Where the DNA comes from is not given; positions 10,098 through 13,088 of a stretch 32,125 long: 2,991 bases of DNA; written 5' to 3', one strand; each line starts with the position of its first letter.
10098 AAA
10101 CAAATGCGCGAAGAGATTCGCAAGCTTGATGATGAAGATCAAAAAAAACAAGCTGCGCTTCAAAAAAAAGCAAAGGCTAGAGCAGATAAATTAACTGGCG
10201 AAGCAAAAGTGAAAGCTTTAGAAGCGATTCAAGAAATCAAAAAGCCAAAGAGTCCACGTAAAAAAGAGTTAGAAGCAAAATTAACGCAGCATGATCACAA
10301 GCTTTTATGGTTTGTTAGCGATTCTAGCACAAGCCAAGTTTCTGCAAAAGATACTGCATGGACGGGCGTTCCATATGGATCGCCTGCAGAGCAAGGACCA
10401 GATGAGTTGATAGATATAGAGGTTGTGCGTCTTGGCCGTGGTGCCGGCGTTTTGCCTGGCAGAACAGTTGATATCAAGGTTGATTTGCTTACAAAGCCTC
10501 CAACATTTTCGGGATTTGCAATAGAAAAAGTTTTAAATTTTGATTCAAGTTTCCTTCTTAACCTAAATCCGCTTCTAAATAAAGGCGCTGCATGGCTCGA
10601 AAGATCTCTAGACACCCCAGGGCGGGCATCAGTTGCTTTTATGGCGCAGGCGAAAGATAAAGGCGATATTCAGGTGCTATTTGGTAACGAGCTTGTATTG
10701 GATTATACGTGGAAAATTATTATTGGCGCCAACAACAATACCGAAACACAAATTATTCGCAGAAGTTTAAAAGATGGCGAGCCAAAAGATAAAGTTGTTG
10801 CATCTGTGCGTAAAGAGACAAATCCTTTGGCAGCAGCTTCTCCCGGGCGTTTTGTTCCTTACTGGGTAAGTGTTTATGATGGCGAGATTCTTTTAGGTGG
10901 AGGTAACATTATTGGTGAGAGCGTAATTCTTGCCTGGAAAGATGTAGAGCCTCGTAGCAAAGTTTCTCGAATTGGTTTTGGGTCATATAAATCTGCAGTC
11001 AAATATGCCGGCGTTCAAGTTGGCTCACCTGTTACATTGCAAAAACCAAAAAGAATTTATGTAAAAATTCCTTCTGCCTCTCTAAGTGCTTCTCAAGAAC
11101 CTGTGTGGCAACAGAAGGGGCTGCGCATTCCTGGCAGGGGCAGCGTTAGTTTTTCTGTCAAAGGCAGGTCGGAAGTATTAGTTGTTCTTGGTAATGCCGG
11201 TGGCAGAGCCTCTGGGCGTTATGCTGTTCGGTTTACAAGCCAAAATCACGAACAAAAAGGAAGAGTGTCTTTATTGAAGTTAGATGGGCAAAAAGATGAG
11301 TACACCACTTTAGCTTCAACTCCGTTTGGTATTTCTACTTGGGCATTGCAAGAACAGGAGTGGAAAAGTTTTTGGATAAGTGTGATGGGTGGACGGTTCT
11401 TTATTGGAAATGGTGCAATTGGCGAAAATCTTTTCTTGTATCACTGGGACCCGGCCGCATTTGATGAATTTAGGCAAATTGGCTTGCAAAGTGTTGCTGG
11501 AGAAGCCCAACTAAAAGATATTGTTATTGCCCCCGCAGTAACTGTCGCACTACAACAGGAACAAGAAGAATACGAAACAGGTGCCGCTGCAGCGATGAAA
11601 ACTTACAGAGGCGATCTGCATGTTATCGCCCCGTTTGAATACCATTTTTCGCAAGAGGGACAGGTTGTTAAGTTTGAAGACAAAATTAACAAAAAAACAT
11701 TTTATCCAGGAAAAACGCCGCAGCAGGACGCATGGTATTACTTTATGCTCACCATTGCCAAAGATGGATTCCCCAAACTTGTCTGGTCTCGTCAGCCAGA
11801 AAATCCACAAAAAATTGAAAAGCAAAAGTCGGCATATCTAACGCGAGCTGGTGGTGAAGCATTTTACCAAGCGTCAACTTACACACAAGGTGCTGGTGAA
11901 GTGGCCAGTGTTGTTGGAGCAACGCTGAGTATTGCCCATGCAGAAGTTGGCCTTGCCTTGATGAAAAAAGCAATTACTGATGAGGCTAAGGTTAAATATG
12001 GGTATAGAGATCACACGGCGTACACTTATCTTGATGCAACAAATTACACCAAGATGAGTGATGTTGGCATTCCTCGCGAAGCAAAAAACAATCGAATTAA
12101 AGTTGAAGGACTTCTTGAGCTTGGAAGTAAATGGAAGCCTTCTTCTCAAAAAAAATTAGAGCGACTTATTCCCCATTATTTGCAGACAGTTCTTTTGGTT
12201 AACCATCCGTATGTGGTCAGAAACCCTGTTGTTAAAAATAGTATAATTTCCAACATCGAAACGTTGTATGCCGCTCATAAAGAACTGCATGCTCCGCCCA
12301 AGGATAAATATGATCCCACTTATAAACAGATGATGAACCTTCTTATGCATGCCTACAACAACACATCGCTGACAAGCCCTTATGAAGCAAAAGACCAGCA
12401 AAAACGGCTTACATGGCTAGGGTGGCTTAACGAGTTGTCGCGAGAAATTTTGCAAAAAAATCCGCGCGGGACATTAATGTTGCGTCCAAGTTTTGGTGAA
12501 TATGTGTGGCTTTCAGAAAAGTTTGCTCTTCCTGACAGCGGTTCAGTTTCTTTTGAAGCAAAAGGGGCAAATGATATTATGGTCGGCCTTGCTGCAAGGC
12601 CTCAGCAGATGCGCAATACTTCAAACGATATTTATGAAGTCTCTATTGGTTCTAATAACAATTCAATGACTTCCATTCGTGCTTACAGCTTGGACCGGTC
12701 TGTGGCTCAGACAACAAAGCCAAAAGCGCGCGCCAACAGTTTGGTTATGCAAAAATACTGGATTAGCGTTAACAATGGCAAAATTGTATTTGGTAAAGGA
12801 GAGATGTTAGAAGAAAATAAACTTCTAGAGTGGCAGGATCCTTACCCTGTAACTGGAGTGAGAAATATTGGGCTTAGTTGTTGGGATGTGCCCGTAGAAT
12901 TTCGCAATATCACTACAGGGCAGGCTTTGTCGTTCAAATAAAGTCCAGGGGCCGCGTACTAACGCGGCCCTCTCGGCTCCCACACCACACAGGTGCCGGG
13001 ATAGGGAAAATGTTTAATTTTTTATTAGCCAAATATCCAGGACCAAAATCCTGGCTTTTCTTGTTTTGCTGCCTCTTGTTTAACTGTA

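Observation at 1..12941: Tandem array of three giant exported paralogues combining MIR beta-trefoils with multiple FAMeT-like modules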

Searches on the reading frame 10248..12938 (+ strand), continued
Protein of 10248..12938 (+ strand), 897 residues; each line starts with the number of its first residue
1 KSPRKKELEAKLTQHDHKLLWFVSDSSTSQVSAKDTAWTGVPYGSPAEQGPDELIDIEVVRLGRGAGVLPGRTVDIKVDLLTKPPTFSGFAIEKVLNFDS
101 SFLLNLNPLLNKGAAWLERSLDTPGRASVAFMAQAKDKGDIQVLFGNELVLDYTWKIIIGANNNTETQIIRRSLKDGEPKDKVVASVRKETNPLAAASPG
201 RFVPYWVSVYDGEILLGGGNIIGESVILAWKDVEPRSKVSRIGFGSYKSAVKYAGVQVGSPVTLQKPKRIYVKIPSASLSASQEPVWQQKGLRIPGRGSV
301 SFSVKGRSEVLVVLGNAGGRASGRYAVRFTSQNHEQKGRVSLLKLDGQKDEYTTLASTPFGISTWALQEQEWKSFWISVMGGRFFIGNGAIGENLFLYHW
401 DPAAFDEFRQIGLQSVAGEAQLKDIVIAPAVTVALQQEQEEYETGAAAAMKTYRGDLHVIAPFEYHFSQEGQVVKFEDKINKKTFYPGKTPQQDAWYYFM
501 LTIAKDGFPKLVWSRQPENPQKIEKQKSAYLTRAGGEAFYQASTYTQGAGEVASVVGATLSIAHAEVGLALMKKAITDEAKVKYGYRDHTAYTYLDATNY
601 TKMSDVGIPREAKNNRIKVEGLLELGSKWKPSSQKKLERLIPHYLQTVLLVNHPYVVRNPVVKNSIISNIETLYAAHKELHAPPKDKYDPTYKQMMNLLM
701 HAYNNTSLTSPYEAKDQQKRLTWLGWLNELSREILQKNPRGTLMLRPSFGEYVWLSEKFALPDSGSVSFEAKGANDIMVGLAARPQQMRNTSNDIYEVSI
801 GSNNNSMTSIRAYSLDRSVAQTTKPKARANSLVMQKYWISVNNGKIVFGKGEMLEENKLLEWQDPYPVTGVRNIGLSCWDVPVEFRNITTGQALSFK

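Call 96: find_encoding_contigs(protein=P0057, flank=10000, max_places=1)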
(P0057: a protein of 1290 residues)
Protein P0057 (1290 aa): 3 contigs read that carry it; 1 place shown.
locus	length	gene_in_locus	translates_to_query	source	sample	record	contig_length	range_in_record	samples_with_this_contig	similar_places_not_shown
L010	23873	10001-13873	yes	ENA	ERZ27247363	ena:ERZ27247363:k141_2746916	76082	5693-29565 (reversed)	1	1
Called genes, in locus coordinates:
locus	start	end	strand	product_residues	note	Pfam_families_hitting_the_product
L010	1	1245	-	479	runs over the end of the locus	PF00479:G6PD_N, PF02781:G6PD_C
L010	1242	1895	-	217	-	-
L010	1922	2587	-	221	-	PF00702:Hydrolase, PF13419:HAD_2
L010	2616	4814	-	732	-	PF23139:OB_YrrC, PF14490:HHH_RecD2 (weak), PF14490:HHH_RecD2, PF13245:AAA_19, PF13401:AAA_22, PF13604:AAA_30, PF18335:SH3_13, PF13538:UvrD_C_2, +5 more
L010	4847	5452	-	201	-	-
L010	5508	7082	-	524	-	-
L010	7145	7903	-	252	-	PF03099:BPL_LplA_LipB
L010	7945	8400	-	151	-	PF01668:SmpB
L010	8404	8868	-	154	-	PF09835:DUF2062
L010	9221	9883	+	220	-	-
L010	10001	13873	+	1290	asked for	PF12248:Methyltransf_FA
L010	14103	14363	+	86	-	PF01016:Ribosomal_L27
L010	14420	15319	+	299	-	PF02355:SecD_SecF_C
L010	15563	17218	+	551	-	PF07498:Rho_N, PF07497:Rho_RNA_bind, PF00006:ATP-synt_ab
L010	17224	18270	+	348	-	PF00814:TsaD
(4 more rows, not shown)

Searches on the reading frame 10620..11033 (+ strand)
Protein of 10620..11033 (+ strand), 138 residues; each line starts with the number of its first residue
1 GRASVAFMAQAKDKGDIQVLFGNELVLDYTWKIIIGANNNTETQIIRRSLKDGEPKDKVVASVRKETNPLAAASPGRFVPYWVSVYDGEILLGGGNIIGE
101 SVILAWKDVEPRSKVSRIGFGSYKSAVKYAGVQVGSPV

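Call 17: search_protein_families(library=pfam, proteins=[window:10620-11033:+], max_evalue=1)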
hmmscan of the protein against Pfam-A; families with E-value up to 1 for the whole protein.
window:10620-11033:+ (138 aa): 1 family
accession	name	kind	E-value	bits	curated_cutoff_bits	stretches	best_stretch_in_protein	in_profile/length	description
PF12248.16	Methyltransf_FA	-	9e-11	42.1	24.2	1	14-129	29-134/140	Farnesoic acid 0-methyl transferase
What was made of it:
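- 10578..11036 (+): C: PF12248 module M1. Pfam 42.1 bits (call 17)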

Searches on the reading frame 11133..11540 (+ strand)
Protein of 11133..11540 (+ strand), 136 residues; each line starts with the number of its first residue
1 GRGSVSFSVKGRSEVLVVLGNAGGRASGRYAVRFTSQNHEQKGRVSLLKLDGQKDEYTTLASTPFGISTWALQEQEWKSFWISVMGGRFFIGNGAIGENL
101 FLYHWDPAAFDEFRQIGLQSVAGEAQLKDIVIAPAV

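Call 17: search_protein_families(library=pfam, proteins=[window:11133-11540:+], max_evalue=1)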
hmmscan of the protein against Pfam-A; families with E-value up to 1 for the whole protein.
window:11133-11540:+ (136 aa): 1 family
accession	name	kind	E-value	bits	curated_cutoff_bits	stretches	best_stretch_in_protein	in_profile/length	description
PF12248.16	Methyltransf_FA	-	0.002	18.3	24.2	1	68-118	76-125/140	Farnesoic acid 0-methyl transferase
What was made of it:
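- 11091..11543 (+): C: PF12248 module M2 (divergent). Pfam 18.3 bits, below the cut-off (call 17).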

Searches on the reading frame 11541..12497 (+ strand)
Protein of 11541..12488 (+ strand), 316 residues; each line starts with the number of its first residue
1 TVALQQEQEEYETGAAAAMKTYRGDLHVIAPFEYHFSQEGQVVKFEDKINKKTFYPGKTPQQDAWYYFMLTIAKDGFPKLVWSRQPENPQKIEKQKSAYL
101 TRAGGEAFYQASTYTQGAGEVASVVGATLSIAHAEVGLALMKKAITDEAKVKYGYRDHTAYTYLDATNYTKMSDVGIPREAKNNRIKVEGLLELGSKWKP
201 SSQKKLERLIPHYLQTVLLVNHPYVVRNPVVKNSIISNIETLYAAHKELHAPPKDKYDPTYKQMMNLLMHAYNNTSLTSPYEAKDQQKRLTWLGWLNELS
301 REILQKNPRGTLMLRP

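Call 40: search_protein_families(library=pfam, proteins=[window:11541-12488:+], max_evalue=10)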
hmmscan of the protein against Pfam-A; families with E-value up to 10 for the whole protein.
window:11541-12488:+ (316 aa): 1 family
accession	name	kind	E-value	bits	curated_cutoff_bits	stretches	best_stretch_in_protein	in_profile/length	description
PF10152.14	CCDC53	-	0.18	12.7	24.6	1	167-191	117-141/147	Subunit CCDC53 of WASH complex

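Call 54: search_solved_structures(query=A5, max_evalue=10, show_alignments=1)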
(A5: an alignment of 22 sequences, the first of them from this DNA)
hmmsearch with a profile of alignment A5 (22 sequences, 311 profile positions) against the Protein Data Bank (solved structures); distinct sequences matched with E-value up to 10: 6.
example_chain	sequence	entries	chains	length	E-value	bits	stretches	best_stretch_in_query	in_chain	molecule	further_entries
9gnw_P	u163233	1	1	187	0.00079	21.8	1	190-229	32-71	PsbP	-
7pi0_P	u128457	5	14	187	0.033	16.4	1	190-231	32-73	Oxygen-evolving enhancer protein 2, chloroplastic | PsbP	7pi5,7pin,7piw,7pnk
9hei_P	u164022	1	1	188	0.24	13.6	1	190-231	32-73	Oxygen-evolving enhancer protein 2, chloroplastic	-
6kac_P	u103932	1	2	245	0.55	12.4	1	190-231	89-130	Oxygen-evolving enhancer protein 2, chloroplastic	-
3gx1_A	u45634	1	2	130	0.61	12.3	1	204-249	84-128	Lin1832 protein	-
9v33_L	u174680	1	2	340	1.1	11.4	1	119-200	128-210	Polycomb group protein Asx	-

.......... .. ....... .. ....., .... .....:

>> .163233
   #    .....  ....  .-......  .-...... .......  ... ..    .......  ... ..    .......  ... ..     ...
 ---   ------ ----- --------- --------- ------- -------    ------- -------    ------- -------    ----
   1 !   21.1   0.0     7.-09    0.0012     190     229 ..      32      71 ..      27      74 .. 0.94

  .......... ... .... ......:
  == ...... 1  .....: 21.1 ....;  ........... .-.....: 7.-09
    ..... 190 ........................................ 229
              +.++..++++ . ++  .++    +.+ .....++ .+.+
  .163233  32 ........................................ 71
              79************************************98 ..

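Call 55: search_protein_families(library=pfam, alignment_id=A5, max_evalue=1)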
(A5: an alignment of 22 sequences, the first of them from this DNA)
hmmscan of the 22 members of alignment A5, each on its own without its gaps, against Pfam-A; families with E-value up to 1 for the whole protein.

A. member 1, seq(315 aa): 1 family
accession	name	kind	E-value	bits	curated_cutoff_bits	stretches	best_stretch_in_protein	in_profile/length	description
PF10152.14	CCDC53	-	0.18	12.7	24.6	1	163-187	117-141/147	Subunit CCDC53 of WASH complex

B. families by the number of members that match (of 22 scanned): 21 families
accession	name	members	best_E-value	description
PF17961.7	Big_8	1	0.0083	Bacterial Ig domain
PF01724.21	DUF29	1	0.015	Domain of unknown function DUF29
PF06516.17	NUP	1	0.022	Purine nucleoside permease (NUP)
PF03424.20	CBM_17_28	1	0.029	Carbohydrate binding domain (family 17/28)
PF14123.11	DUF4290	1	0.049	Domain of unknown function (DUF4290)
PF22189.2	RickCE_N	1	0.054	RickCE N-terminal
PF22513.2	FitA-like_RHH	1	0.055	Antitoxin FitA-like, ribbon-helix-helix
PF11891.13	RETICULATA-like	1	0.081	Protein RETICULATA-related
PF05298.16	Bombinin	1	0.091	Bombinin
PF07262.16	CdiI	1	0.096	CDI immunity protein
PF07453.19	NUMOD1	1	0.1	NUMOD1 domain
PF09192.16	Act-Frag_cataly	1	0.1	Actin-fragmin kinase, catalytic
PF03217.20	SlpA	1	0.11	Surface layer protein A domain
PF20544.3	DUF6758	1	0.14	Family of unknown function (DUF6758)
PF09785.14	Prp31_C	1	0.15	Prp31 C terminal domain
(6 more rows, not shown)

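Call 63: predict_structure(alignment_id=A5)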
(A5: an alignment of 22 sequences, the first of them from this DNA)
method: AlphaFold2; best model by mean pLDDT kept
length: 315 residues; sequences in the alignment: 22
mean_pLDDT: 78.0   pTM: 0.46
mean pLDDT of the five models: 78.0, 77.3, 75.1, 72.7, 69.5
residues with pLDDT >= 90: 88; 70-90: 142; 50-70: 57; < 50: 28
segments of 3 or more residues with pLDDT < 50: 114-119, 158-170, 313-315
pLDDT, mean of each block of 10 residues (from residue 1): 53 56 64 85 85 84 84 82 86 83 72 48 56 74 77 60 40 83 95 89 94 94 93 96 79 82 95 89 93 89 68 48
secondary structure, 60 per line:
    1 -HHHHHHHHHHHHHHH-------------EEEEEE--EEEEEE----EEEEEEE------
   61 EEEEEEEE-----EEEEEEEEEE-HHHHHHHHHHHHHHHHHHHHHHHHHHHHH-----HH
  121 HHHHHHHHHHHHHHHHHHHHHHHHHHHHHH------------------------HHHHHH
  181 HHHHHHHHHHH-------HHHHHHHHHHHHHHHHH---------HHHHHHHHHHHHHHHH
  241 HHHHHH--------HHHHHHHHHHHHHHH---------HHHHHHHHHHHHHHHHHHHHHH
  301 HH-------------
elements in order: H2-16 E30-35 E38-43 E48-54 E61-68 E74-83 H85-113 H119-150 H175-191 H199-215 H225-246 H255-269 H279-302
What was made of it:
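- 11586..12488 (+): C: middle region. It comprises a 5-strand beta unit, a helical hairpin containing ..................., and a five-helix bundle. AF2 model pLDDT 78, bundle about 90 (call 63).
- AF2 places it in a helical hairpin next to a five-helix bundle (call 63).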

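Call 65: fold_search(model_id=the predicted structure, library=pdb)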
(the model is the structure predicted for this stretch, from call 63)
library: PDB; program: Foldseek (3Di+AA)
matches with E <= 10: 547; with E <= 0.001: 0
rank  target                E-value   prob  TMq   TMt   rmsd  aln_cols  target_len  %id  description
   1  6gn0_A                3.5e-02  0.87  0.19  0.24  18.1       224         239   11  Exoenzyme S from Pseudomonas aeruginosa in complex with human 14-3-3 protein beta, tetrameric crystal form (released 2018-09-26)
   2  6gn0_C                3.6e-02  0.89  0.19  0.24  18.0       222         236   10  Exoenzyme S from Pseudomonas aeruginosa in complex with human 14-3-3 protein beta, tetrameric crystal form (released 2018-09-26)
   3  5yqg_D                6.9e-02  0.66  0.16  0.22  18.1       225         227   10  The structure of 14-3-3 and pNumb peptide (released 2018-02-07)
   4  5m37_B                8.1e-02  0.72  0.19  0.24  18.1       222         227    9  The molecular tweezer CLR01 stabilizes a disordered protein-protein interface (released 2017-11-15)
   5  4n7g_A                8.5e-02  0.72  0.18  0.22  18.3       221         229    9  Crystal structure of 14-3-3zeta in complex with a peptide derived from ExoS (released 2014-02-19)
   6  6kzh_B                8.9e-02  0.72  0.19  0.24  17.3       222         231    9  14-3-3 protein in Complex with CIC S173 phosphorylated peptide (released 2020-09-30)
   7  6gkg_F                1.0e-01  0.57  0.17  0.22  18.0       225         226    9  Structure of 14-3-3 gamma in complex with caspase-2 14-3-3 binding motif Ser164 (released 2018-10-17)
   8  5j31_A                1.1e-01  0.63  0.18  0.23  18.1       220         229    7  Crystal structure of 14-3-3zeta in complex with an alkyne cross-linked cyclic peptide derived from ExoS (released 2016-10-19)
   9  5m36_B                1.2e-01  0.75  0.19  0.26  18.3       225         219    8  The molecular tweezer CLR01 stabilizes a disordered protein-protein interface (released 2017-11-15)
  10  1o5h_A                1.4e-01  0.57  0.16  0.24  21.9       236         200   11  Crystal structure of formiminotetrahydrofolate cyclodeaminase (TM1560) from Thermotoga maritima at 2.80 A resolution (released 2003-09-30)
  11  5bt1_B                1.5e-01  0.54  0.22  0.27  22.6       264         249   10  histone chaperone Hif1 playing with histone H2A-H2B dimer (released 2016-10-26)
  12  8p1h_A                1.5e-01  0.51  0.17  0.21  17.9       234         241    9  Crystal structure of the chimera of human 14-3-3 zeta and phosphorylated cytoplasmic loop fragment of the alpha7 acety (released 2023-10-18)
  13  5f74_A                1.7e-01  0.54  0.19  0.24  18.1       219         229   11  Crystal structure of ChREBP:14-3-3 complex bound with AMP (released 2016-03-23)
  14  6bcr_E                2.2e-01  0.41  0.18  0.23  18.4       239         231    9  Complex of 14-3-3 theta with an IRSp53 peptide phosphorylated at T340 (released 2018-10-24)
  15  8e0l_A                2.5e-01  0.44  0.17  0.26  11.4       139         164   12  Homotrimeric variant of tcTRP9, BGL06 (released 2023-04-12)
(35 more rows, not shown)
